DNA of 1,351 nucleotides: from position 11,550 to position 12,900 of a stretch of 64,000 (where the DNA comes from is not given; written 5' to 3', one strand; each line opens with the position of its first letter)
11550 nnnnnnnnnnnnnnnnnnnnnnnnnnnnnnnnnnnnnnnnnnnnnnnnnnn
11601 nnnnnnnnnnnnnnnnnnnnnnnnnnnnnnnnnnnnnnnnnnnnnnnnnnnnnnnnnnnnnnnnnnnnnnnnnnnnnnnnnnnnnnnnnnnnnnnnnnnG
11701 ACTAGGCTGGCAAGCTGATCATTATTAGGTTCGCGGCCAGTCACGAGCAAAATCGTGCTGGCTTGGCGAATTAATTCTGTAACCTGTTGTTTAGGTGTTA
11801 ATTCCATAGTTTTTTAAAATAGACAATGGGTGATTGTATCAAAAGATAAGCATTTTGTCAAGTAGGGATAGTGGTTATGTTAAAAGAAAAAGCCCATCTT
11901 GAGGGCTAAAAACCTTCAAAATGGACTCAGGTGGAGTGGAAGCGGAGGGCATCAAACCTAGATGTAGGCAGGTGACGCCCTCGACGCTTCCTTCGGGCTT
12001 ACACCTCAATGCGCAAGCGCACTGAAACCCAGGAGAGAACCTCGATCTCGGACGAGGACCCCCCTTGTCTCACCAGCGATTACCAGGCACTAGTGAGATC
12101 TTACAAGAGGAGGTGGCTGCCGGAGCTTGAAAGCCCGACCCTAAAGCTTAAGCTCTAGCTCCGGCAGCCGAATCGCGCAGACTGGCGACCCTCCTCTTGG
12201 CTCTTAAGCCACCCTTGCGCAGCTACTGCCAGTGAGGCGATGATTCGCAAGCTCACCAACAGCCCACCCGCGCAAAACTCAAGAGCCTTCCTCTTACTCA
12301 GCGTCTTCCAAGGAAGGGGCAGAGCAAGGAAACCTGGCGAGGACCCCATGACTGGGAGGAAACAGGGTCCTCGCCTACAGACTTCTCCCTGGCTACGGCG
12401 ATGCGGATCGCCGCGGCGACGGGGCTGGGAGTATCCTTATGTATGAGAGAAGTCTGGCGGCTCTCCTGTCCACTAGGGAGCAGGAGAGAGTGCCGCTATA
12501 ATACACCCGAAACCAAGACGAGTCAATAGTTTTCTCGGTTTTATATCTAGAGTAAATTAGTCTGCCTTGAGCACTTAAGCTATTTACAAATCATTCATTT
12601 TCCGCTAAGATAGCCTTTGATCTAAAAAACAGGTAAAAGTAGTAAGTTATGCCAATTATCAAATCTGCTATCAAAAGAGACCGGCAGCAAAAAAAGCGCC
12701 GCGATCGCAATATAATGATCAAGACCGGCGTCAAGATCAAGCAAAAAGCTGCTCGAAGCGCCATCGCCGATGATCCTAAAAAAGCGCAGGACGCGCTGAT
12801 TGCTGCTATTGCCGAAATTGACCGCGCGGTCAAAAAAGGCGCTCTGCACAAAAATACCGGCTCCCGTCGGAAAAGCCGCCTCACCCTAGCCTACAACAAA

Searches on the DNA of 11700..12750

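Call 103: search_rna_families(source=window, start=11700, end=12750, threshold=evalue, max_evalue=1)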
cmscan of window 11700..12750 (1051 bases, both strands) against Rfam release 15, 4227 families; matches with E-value up to 1: 0.
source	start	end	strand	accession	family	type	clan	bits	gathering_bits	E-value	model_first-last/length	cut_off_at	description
